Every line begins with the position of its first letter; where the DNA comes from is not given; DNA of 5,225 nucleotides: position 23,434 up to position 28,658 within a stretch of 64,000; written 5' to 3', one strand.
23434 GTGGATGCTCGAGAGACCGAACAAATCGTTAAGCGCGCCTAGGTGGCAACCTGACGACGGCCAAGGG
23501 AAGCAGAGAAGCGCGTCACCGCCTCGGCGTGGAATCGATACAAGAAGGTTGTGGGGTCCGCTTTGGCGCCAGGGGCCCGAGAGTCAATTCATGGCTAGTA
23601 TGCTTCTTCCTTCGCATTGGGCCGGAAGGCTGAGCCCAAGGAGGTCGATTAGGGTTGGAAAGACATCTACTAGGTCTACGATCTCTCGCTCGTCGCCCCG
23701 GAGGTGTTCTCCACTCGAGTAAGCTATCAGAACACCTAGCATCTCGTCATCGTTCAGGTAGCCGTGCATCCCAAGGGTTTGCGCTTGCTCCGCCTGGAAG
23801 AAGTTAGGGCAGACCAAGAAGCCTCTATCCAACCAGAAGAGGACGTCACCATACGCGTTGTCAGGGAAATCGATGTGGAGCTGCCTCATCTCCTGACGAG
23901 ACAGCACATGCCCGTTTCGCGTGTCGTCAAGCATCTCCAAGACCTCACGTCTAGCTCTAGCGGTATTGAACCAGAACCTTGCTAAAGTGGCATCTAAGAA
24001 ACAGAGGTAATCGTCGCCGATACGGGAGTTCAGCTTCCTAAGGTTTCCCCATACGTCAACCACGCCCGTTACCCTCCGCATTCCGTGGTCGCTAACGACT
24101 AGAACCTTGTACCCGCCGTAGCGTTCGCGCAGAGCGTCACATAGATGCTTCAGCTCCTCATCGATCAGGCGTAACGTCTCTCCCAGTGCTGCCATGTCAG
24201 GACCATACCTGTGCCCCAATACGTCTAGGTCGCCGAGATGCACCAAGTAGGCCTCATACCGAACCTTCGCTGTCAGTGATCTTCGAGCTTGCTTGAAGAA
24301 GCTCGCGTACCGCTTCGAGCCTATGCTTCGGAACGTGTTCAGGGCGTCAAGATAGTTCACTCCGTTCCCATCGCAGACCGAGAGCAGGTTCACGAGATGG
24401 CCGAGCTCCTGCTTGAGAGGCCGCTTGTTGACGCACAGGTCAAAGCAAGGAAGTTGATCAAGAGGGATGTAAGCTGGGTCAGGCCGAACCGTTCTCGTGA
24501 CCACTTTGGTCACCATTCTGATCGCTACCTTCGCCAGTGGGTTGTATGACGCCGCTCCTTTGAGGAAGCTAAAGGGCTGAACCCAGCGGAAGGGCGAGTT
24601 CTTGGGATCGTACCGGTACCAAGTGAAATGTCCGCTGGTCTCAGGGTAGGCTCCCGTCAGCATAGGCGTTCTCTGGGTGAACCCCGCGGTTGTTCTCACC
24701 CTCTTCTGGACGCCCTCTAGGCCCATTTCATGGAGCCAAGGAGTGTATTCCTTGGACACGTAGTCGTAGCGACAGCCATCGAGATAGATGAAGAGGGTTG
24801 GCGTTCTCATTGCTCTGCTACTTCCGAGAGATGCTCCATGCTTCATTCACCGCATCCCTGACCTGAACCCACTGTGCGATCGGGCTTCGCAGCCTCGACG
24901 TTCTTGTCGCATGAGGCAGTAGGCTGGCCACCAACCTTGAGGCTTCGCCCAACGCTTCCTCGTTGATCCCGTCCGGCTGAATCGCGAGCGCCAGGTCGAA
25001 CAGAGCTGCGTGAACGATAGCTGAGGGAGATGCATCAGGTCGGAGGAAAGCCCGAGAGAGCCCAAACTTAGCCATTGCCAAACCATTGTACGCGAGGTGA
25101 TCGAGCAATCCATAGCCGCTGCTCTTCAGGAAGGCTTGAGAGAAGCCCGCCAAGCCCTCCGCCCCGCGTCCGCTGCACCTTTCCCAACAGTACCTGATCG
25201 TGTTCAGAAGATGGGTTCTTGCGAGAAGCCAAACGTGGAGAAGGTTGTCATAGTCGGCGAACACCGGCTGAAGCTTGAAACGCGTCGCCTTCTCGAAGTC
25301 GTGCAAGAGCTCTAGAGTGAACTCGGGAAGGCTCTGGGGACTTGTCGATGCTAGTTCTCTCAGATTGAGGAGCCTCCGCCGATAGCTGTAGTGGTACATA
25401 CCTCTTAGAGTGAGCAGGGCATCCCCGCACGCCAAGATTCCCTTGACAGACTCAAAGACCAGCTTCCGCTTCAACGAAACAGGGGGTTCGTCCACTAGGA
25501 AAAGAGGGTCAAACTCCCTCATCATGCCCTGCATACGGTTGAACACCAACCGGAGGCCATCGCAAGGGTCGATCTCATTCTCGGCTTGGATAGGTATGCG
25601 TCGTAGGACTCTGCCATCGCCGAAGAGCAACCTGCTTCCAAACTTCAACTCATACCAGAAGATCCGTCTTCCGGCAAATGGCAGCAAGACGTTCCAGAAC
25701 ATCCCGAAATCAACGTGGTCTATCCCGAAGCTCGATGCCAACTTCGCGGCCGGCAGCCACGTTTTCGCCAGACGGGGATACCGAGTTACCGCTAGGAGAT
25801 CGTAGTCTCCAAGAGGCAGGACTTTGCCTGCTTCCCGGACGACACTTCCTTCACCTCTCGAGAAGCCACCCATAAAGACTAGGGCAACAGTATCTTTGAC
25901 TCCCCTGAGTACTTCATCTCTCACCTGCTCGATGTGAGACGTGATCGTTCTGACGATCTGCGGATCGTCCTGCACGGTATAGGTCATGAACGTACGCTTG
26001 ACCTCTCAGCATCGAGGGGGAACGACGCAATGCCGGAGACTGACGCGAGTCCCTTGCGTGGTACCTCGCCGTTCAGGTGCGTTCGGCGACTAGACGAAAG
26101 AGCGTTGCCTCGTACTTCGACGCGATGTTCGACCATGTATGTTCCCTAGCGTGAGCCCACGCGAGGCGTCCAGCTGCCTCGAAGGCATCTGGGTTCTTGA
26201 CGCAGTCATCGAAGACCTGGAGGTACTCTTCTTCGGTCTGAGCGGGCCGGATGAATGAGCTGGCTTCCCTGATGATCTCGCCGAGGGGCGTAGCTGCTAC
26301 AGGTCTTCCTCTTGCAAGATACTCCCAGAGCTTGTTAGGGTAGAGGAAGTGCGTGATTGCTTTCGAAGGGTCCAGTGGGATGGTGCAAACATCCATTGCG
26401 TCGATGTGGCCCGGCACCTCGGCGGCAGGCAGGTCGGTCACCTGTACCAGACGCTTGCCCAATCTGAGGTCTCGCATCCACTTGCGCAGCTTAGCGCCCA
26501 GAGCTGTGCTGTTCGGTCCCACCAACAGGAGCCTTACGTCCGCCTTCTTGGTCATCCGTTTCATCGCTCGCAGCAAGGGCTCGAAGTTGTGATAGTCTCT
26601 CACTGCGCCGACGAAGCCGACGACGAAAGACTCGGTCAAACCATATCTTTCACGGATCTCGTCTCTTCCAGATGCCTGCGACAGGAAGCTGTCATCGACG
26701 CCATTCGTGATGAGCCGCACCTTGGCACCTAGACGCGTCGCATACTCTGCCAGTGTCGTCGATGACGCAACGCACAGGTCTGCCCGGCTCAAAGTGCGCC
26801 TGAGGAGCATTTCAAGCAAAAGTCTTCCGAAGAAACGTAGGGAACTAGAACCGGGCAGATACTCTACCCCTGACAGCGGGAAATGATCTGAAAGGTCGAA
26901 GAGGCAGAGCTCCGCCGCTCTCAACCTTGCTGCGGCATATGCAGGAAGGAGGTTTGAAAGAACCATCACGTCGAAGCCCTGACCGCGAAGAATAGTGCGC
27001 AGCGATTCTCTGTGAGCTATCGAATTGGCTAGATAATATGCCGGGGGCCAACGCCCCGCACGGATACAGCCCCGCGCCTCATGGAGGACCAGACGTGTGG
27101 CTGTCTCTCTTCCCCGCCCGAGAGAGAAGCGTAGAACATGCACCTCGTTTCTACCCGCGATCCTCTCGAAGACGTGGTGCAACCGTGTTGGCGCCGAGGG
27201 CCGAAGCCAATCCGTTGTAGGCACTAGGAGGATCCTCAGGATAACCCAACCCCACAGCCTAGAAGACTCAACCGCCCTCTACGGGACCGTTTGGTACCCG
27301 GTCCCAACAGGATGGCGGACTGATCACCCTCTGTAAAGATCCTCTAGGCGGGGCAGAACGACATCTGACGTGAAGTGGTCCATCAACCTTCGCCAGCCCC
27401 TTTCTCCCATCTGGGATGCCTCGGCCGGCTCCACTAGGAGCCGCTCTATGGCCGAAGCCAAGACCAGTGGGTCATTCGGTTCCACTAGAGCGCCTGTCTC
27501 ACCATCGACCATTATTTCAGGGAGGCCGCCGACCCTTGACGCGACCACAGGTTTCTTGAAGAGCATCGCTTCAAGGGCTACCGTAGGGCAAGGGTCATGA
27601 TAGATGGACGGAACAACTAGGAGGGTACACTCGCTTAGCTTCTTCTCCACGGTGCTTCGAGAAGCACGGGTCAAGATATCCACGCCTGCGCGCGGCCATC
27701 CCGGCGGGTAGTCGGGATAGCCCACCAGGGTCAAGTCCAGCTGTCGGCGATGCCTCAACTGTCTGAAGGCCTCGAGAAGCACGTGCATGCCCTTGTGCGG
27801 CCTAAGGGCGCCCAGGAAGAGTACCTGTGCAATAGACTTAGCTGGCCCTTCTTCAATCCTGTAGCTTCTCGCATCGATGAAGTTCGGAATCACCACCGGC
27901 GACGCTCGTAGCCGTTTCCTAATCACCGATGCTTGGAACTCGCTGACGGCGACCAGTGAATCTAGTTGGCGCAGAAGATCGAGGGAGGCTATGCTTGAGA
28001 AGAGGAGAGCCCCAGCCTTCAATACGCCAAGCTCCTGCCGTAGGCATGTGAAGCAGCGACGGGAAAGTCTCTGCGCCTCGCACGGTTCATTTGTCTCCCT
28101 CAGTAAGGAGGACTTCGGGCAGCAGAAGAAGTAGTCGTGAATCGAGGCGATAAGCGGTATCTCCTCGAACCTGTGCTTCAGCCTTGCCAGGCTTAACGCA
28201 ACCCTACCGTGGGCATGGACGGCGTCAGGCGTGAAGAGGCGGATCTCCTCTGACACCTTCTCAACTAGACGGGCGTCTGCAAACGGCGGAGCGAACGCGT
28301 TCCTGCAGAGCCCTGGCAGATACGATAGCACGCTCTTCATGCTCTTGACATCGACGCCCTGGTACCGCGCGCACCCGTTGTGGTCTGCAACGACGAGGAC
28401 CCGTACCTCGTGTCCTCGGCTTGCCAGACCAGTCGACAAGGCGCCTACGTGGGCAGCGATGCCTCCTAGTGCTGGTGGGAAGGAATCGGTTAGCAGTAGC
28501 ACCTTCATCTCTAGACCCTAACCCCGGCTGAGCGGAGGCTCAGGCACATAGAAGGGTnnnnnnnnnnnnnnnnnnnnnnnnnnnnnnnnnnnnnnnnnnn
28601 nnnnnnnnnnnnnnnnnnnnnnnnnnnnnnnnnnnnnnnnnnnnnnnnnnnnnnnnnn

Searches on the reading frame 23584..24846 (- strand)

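Call 20: search_protein_families(library=pfam, proteins=[window:23584-24846:-], max_evalue=0.001)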
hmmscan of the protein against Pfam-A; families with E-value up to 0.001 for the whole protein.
window:23584-24846:- (420 aa): 1 family
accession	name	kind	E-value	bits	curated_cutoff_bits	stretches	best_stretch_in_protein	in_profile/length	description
PF01663.27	Phosphodiest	-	5.1e-24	85.9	23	1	17-363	1-341/342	Type I phosphodiesterase / nucleotide pyrophosphatase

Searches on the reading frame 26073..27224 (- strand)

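Call 20: search_protein_families(library=pfam, proteins=[window:26073-27224:-], max_evalue=0.001)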
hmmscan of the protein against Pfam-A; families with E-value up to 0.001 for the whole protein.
window:26073-27224:- (383 aa): 4 families
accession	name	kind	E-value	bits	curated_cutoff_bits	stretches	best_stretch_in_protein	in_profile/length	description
PF13692.12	Glyco_trans_1_4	-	3.9e-14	53.6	27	1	200-332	2-130/142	Glycosyl transferases group 1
PF13439.12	Glyco_transf_4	-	1.1e-09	39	28.5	1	16-179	9-169/170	Glycosyltransferase Family 4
PF13579.12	Glyco_trans_4_4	-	7e-07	30.2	29.7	1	14-175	6-158/158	Glycosyl transferase 4-like domain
PF00534.26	Glycos_transf_1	-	4.3e-05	23.6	26.4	1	187-313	2-123/172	Glycosyl transferases group 1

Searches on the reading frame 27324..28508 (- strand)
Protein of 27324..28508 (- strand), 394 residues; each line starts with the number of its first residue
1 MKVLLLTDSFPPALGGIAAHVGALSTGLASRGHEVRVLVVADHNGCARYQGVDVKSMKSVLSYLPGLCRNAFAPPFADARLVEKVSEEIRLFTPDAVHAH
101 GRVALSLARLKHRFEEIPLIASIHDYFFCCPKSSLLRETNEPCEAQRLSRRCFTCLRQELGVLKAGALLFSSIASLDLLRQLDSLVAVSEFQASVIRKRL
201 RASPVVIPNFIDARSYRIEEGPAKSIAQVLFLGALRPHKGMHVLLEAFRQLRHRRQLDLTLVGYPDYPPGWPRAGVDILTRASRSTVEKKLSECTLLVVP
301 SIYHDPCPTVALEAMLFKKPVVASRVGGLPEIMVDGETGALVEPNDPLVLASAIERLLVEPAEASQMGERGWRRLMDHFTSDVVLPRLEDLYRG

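Call 20: search_protein_families(library=pfam, proteins=[window:27324-28508:-], max_evalue=0.001)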
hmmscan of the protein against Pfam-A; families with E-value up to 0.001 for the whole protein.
window:27324-28508:- (394 aa): 7 families
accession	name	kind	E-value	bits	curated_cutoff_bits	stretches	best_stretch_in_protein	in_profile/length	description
PF00534.26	Glycos_transf_1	-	5.2e-27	94.9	26.4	1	222-371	11-169/172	Glycosyl transferases group 1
PF13692.12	Glyco_trans_1_4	-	1.6e-26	93.7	27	1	229-358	4-140/142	Glycosyl transferases group 1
PF13439.12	Glyco_transf_4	-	2.3e-19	70.5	28.5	1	15-213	2-168/170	Glycosyltransferase Family 4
PF13579.12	Glyco_trans_4_4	-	9.1e-14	52.5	29.7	1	15-151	1-115/158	Glycosyl transferase 4-like domain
PF20706.3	GT4-conflict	-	3.9e-08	33.1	26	1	196-336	161-323/385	Family 4 Glycosyltransferase in conflict systems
PF13524.12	Glyco_trans_1_2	-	3.2e-07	30.8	25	1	247-383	5-137/144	Glycosyl transferase-like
PF08323.17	Glyco_transf_5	-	5.9e-07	29.9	22.7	1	2-42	1-43/239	Starch synthase catalytic domain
